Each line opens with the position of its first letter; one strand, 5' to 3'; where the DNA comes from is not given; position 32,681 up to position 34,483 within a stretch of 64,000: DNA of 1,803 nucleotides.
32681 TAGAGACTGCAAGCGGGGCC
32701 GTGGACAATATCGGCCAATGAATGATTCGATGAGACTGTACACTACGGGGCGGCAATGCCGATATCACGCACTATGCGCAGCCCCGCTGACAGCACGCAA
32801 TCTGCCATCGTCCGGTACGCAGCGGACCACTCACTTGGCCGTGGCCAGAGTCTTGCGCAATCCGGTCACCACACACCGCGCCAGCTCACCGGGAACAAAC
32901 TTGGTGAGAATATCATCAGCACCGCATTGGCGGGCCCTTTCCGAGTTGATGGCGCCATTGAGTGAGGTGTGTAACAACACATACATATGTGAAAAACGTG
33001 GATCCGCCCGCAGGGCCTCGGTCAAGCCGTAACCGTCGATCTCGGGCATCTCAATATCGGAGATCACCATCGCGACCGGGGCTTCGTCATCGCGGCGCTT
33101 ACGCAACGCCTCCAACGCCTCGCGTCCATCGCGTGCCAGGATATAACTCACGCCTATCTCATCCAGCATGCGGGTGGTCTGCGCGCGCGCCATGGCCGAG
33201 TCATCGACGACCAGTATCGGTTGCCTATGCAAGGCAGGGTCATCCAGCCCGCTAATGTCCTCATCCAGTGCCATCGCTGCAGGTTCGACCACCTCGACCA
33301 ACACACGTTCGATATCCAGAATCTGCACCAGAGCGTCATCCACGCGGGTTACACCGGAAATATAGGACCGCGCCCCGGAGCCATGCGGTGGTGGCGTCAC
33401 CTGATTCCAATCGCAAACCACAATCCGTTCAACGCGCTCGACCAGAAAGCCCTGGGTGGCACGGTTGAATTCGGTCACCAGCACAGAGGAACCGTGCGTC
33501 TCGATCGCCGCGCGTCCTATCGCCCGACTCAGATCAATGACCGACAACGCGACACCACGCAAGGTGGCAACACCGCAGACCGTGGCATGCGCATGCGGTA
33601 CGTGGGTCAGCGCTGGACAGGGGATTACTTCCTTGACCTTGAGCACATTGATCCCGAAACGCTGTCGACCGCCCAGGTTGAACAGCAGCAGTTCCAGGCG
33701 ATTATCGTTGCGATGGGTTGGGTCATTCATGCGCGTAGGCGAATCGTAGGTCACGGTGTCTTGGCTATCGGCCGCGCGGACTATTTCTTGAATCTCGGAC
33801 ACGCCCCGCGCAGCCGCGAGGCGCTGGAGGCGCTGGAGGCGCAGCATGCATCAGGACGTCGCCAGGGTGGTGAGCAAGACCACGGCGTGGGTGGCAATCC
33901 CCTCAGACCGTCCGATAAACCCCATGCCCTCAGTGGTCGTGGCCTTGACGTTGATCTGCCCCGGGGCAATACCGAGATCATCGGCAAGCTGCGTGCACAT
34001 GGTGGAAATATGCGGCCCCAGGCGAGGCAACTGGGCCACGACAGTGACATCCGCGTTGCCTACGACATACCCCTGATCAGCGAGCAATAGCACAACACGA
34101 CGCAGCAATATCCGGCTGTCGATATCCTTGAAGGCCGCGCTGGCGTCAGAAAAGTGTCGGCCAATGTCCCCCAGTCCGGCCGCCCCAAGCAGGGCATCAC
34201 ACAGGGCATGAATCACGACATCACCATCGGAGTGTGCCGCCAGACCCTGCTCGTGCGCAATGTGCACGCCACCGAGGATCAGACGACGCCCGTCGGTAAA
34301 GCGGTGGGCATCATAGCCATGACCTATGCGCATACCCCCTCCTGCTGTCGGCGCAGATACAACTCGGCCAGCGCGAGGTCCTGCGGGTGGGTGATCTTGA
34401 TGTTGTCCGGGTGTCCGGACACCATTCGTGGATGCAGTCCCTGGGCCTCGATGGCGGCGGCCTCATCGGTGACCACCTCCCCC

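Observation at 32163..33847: truD is an internally deleted remnant flanked by an orphan cheV and an smr gene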

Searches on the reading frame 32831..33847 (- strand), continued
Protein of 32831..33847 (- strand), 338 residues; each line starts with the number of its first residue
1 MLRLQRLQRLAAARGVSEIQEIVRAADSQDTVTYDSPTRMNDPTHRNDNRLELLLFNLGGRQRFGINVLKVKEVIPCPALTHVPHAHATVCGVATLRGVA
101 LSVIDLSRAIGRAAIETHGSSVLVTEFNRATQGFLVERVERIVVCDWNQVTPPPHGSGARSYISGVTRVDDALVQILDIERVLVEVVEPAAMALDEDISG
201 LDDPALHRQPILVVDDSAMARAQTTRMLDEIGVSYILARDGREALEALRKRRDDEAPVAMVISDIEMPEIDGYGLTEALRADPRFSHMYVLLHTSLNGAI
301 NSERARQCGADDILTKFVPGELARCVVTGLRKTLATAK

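Call 25: find_homologous_proteins(query=L087:4520-5641:+, max_evalue=1e-10)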
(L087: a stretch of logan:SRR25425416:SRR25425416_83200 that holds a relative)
Query L087:4520-5641:+ (374 aa): 7952 proteins with E <= 1e-10 among 8000 candidates; the best 120 are listed.
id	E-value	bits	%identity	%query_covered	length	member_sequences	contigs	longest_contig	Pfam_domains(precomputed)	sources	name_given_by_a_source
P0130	1.5e-248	842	100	100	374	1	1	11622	PF01142.24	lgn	-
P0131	2.2e-167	575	74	97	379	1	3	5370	PF01142.24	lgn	-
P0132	4.0e-154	531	68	96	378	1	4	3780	PF01142.24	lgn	-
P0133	2.0e-116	407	58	94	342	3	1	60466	PF01142.24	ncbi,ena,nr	ncbi:MAG TPA: tRNA pseudouridine(13) synthase TruD [Gammaproteobacteria bacterium]|nr:tRNA pseudouri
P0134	6.0e-114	399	57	94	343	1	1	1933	PF01142.24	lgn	-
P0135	2.2e-113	397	57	94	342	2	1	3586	PF01142.24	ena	-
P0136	1.3e-112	395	56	94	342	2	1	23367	PF01142.24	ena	-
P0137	5.6e-112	393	57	94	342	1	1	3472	PF01142.24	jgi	-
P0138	1.7e-108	381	55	92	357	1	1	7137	PF01142.24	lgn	-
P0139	1.7e-107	378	56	95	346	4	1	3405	PF01142.24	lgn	-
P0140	2.0e-105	371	55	94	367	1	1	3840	PF01142.24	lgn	-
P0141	3.5e-105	370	52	94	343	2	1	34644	PF01142.24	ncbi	-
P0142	3.8e-105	370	55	93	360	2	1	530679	PF01142.24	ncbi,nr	ncbi:MAG: tRNA pseudouridine(13) synthase TruD [Gammaproteobacteria bacterium]|nr:tRNA pseudouridine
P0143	1.4e-104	368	55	92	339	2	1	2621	PF01142.24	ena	-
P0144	1.4e-104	368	54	93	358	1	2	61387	PF01142.24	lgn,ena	-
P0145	2.8e-104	367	55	90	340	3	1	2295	PF01142.24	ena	-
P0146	3.7e-104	367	53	95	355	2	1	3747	PF01142.24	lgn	-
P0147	5.4e-104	366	51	95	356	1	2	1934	PF01142.24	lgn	-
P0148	7.5e-104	366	52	93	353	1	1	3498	PF01142.24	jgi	-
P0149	7.6e-104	366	53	93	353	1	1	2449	PF01142.24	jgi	jgi:tRNA pseudouridine13 synthase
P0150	2.4e-103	364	52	97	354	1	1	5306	PF01142.24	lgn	-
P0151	2.7e-103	364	52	95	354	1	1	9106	PF01142.24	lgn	-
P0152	4.1e-103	363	55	93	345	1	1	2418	PF01142.24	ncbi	-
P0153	4.6e-103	363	53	95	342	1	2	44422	PF01142.24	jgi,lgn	jgi:tRNA pseudouridine13 synthase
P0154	7.6e-103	363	55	92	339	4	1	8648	PF01142.24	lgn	-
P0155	7.8e-103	363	52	93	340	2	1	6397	PF01142.24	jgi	jgi:tRNA pseudouridine13 synthase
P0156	1.3e-102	362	52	93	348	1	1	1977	PF01142.24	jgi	jgi:tRNA pseudouridine13 synthase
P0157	1.9e-102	361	55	95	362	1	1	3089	PF01142.24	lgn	-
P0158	2.2e-102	361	52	96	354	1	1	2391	PF01142.24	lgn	-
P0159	2.2e-102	361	51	95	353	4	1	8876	PF01142.24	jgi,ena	-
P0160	4.4e-102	360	52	93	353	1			PF01142.24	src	-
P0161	4.6e-102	360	53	98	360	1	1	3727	PF01142.24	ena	-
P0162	5.0e-102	360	55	92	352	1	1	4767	PF01142.24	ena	-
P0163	6.9e-102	359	56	90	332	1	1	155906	PF01142.24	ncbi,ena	-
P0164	8.2e-102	359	54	93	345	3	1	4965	PF01142.24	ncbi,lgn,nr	ncbi:MAG TPA: tRNA pseudouridine(13) synthase TruD [Thiotrichales bacterium]|nr:tRNA pseudouridine(1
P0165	9.7e-102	359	53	95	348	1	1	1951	PF01142.24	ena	-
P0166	1.1e-101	359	51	95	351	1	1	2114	PF01142.24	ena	-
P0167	1.2e-101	359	54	95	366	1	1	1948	PF01142.24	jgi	jgi:tRNA pseudouridine13 synthase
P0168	1.2e-101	359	53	93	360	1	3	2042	PF01142.24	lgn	-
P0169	1.9e-101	358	56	92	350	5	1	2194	PF01142.24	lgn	-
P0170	2.0e-101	358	51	93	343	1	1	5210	PF01142.24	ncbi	-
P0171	2.2e-101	358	54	95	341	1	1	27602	PF01142.24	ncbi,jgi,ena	-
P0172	2.6e-101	358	55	92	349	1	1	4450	PF01142.24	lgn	-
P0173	2.6e-101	357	54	90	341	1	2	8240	PF01142.24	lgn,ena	-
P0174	4.9e-101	357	53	94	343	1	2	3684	PF01142.24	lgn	-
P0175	4.9e-101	357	55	95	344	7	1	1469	PF01142.24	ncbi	-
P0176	5.1e-101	357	51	94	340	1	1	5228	PF01142.24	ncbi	-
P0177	5.5e-101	356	51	93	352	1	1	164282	PF01142.24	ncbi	-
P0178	7.9e-101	356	50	93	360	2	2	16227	PF01142.24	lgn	-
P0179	9.0e-101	356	50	94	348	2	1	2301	PF01142.24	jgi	jgi:tRNA pseudouridine13 synthase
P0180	9.3e-101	356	51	93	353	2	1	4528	PF01142.24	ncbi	ncbi:MAG TPA: tRNA pseudouridine(13) synthase TruD [Gammaproteobacteria bacterium]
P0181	1.0e-100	356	51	93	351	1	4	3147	PF01142.24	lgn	-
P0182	1.2e-100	355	52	93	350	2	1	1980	PF01142.24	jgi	-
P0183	1.2e-100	355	52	90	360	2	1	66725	PF01142.24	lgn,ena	-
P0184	1.3e-100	355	51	94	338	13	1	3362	PF01142.24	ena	-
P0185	1.4e-100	355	51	95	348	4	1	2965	PF01142.24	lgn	-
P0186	1.9e-100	355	52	90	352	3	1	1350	PF01142.24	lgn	-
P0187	2.7e-100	354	50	93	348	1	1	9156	PF01142.24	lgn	-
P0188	2.7e-100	354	50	94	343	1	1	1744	PF01142.24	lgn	-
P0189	3.2e-100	354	51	94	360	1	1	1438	PF01142.24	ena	-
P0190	3.3e-100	354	51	93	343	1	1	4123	PF01142.24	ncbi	-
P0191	3.3e-100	354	53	94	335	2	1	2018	PF01142.24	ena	-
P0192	3.3e-100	354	54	94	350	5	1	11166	PF01142.24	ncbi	-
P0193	3.4e-100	354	55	94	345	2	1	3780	PF01142.24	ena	-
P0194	3.4e-100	354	53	94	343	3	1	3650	PF01142.24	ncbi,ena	-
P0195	4.2e-100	353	51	94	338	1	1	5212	PF01142.24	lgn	-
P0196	5.2e-100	353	54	90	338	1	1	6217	PF01142.24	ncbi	-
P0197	7.2e-100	353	52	95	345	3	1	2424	PF01142.24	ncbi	-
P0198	7.7e-100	353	52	93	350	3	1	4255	PF01142.24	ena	-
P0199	8.2e-100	353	52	93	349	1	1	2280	PF01142.24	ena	-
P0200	8.2e-100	353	51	91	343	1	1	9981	PF01142.24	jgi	jgi:tRNA pseudouridine13 synthase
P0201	1.2e-99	352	50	93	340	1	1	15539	PF01142.24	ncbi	-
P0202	1.3e-99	352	54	90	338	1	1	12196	PF01142.24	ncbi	-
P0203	1.6e-99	352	53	93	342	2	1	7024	PF01142.24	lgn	-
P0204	1.7e-99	352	54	95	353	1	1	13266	PF01142.24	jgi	-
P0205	1.8e-99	351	51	93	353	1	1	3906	PF01142.24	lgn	-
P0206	1.8e-99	351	53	90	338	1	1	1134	PF01142.24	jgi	-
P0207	1.9e-99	351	53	93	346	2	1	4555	PF01142.24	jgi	-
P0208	2.0e-99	351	53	93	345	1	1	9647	PF01142.24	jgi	-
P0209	2.6e-99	351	51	97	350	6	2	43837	PF01142.24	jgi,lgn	-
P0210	2.7e-99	351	52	94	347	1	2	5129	PF01142.24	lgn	-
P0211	3.4e-99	351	53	95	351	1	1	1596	PF01142.24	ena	-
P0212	3.9e-99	350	53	90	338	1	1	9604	PF01142.24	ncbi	-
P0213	5.4e-99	350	53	95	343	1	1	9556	PF01142.24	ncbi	-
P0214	5.8e-99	350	53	95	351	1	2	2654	PF01142.24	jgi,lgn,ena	-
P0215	6.4e-99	350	53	95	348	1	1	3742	PF01142.24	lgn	-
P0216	7.0e-99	350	52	93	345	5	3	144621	PF01142.24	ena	-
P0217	7.2e-99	349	54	93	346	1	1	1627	PF01142.24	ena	-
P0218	7.3e-99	349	53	90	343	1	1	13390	PF01142.24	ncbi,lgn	-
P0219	8.8e-99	349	53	94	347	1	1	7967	PF01142.24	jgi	jgi:tRNA pseudouridine13 synthase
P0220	9.7e-99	349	52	96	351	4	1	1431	PF01142.24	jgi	jgi:tRNA pseudouridine13 synthase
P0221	9.8e-99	349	54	89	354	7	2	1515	PF01142.24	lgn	-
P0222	9.9e-99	349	52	94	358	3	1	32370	PF01142.24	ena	-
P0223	1.0e-98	349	53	93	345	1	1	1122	PF01142.24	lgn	-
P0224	1.0e-98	349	53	93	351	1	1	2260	PF01142.24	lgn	-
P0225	1.3e-98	349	54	94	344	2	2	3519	PF01142.24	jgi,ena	-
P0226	1.4e-98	348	51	96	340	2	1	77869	PF01142.24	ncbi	-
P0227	1.5e-98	348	51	95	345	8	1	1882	PF01142.24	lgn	-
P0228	1.5e-98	348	51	93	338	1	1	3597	PF01142.24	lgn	-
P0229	1.5e-98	348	54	94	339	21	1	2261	PF01142.24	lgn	-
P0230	1.5e-98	348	53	95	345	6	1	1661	PF01142.24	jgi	-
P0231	2.3e-98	348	53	94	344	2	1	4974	PF01142.24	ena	-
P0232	2.4e-98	348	55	93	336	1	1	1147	PF01142.24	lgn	-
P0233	2.6e-98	348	52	93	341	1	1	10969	PF01142.24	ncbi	-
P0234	2.6e-98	348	51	93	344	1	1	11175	PF01142.24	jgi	jgi:tRNA pseudouridine13 synthase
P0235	2.9e-98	347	52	94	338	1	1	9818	PF01142.24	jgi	jgi:tRNA pseudouridine13 synthase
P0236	3.0e-98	347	50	94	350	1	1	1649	PF01142.24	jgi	jgi:tRNA pseudouridine13 synthase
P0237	3.1e-98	347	51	94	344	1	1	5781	PF01142.24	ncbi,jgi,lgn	-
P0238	3.3e-98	347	51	96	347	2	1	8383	PF01142.24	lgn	-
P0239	3.5e-98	347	51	95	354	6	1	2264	PF01142.24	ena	-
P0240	3.5e-98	347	48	98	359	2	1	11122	PF01142.24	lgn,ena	-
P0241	3.9e-98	347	53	95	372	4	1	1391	PF01142.24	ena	-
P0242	3.9e-98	347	51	94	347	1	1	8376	PF01142.24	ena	-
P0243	5.0e-98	347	50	93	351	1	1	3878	PF01142.24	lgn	-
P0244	5.0e-98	347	48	94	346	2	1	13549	PF01142.24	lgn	-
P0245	6.3e-98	346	53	96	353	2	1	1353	PF01142.24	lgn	-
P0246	7.2e-98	346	53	93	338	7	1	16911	PF01142.24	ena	-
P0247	9.1e-98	346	51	90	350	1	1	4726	PF01142.24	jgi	jgi:tRNA pseudouridine13 synthase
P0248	9.2e-98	346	50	97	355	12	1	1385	PF01142.24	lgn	-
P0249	1.1e-97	346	53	94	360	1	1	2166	PF01142.24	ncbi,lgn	-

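Call 42: search_solved_structures(query=L087:4520-5641:+, max_evalue=1e-10, show_alignments=1)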
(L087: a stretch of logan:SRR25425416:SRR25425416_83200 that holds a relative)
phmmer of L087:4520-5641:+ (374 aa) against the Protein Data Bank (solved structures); distinct sequences matched with E-value up to 1e-10: 4.
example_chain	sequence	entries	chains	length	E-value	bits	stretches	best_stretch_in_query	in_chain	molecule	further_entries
1sb7_A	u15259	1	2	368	5e-58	200.1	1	10-358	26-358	tRNA pseudouridine synthase D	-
1si7_A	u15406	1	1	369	5e-58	200.1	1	10-358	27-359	tRNA pseudouridine synthase D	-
1szw_A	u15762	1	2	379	7.1e-58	199.6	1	10-358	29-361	tRNA pseudouridine synthase D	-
1z2z_A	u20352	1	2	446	8.7e-12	47.9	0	51-187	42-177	Probable tRNA pseudouridine synthase D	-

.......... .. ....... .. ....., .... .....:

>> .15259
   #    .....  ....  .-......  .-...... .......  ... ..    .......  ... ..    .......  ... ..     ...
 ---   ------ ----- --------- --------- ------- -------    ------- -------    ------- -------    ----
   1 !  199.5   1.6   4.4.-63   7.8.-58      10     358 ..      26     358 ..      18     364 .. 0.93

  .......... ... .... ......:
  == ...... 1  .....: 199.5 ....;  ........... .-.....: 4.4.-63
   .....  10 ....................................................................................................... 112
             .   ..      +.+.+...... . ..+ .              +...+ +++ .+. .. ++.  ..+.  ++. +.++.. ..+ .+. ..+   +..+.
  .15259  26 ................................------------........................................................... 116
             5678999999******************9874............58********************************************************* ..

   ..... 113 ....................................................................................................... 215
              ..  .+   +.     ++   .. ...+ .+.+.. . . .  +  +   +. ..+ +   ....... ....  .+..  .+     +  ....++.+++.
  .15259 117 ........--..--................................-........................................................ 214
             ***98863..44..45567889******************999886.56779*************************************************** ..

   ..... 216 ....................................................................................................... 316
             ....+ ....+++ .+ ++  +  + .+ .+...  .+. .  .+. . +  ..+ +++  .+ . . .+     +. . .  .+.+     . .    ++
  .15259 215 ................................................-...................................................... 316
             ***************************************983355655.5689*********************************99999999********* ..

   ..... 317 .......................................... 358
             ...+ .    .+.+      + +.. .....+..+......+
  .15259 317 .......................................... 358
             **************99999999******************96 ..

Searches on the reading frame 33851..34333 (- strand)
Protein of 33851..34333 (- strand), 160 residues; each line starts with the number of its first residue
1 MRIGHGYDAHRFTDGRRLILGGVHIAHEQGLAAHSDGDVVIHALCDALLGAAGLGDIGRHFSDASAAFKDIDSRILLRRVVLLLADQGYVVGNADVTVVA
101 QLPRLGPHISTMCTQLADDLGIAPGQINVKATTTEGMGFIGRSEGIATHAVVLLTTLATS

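Call 3: search_protein_families(library=pfam, proteins=[window:33851-34333:-], max_evalue=0.01)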
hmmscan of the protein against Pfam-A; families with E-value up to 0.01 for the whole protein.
window:33851-34333:- (160 aa): 1 family
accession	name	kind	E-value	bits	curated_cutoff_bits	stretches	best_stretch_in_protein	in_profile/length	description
PF02542.21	YgbB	-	8e-66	221.6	26.7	1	1-154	1-154/155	YgbB family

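Call 5: find_related_loci(query=window:33851-34333:-, collection=genome_contigs, flank=10000)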
Query window:33851-34333:- (160 aa) in genome_contigs; peptide patterns used: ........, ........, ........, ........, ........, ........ (x = any residue, [..] = any of these).
600 stretches matched a pattern (row limit reached: there are more); 584 encode a relative of the query (tblastn E <= 1e-3); the best 80 are kept; 80 distinct loci.
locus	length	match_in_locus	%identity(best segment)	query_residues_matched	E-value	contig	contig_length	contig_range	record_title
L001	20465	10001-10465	68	1-155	2e-67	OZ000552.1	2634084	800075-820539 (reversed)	MAG: Gammaproteobacteria bacterium isolate ebb2b138-9e40-4bd5-a5f6-e9a39d167ca2 genome assembly, chromosome: 1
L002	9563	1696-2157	68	1-154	1e-66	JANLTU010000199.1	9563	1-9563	MAG: Gammaproteobacteria bacterium isolate OTE_25_metabat_136 OTE_25_k141_1687813, whole genome shotgun sequence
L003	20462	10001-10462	71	1-154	8e-67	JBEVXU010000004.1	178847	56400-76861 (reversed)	MAG: Sedimenticola sp. isolate 1_2 TCF2 c_000000000009, whole genome shotgun sequence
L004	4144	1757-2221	67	1-155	3e-66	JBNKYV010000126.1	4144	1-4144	MAG: Gammaproteobacteria bacterium isolate D1D2.bin.13.orig k141_425181, whole genome shotgun sequence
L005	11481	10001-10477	67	1-159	2e-65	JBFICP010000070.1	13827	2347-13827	MAG: Gammaproteobacteria bacterium isolate Mix_sand11.2021.09.D.12 k141_816197_length_13827_cov_20.1871, whole genome sh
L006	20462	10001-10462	67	1-154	5e-64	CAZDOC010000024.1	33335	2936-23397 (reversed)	MAG TPA_asm: uncultured Gammaproteobacteria bacterium isolate SRP216583_co2_167 genome assembly, contig: NODE_718_length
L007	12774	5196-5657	69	1-154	2e-63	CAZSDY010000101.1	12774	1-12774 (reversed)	MAG TPA_asm: uncultured Ectothiorhodospiraceae bacterium isolate binchicken_co275_180 genome assembly, contig: NODE_7294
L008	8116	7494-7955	64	1-154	3e-63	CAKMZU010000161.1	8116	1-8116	uncultured Gammaproteobacteria bacterium isolate LS06H_Bin2 genome assembly, contig: NODE_622_length_8116_cov_2.808585,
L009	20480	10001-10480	59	1-160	9e-63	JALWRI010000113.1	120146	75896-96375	MAG: Gammaproteobacteria bacterium isolate M2_metabat1_scaf2bin.201 M2_NODE_66_length_120146_cov_4.120873, whole genome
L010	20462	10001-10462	67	1-154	1e-62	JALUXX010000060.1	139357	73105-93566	MAG: Gammaproteobacteria bacterium isolate 131-447_metabat2_scaf2bin.039 131-447_scaffold_68_c1, whole genome shotgun se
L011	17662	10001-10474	64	1-158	3e-62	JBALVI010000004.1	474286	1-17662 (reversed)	MAG: Halioglobus sp. isolate 5NakV-04 NODE_17_length_474286_cov_82.690071, whole genome shotgun sequence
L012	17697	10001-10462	66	1-154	5e-62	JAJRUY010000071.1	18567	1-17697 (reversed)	MAG: Gammaproteobacteria bacterium isolate Dive96_bin10.251 k141_1050912, whole genome shotgun sequence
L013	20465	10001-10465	63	1-155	5e-62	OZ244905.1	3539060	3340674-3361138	MAG: Gammaproteobacteria bacterium isolate a734ccac-b7d8-410a-8793-3c98b358ebc9 genome assembly, chromosome: 1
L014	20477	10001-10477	64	1-159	3e-62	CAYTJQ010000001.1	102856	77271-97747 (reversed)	MAG TPA_asm: uncultured Alteromonadaceae bacterium isolate SRP332253_co1_157 genome assembly, contig: NODE_132_length_10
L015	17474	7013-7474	64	1-154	6e-62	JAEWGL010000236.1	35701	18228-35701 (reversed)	MAG: Proteobacteria bacterium isolate OH_PBlB_24 k127_647619, whole genome shotgun sequence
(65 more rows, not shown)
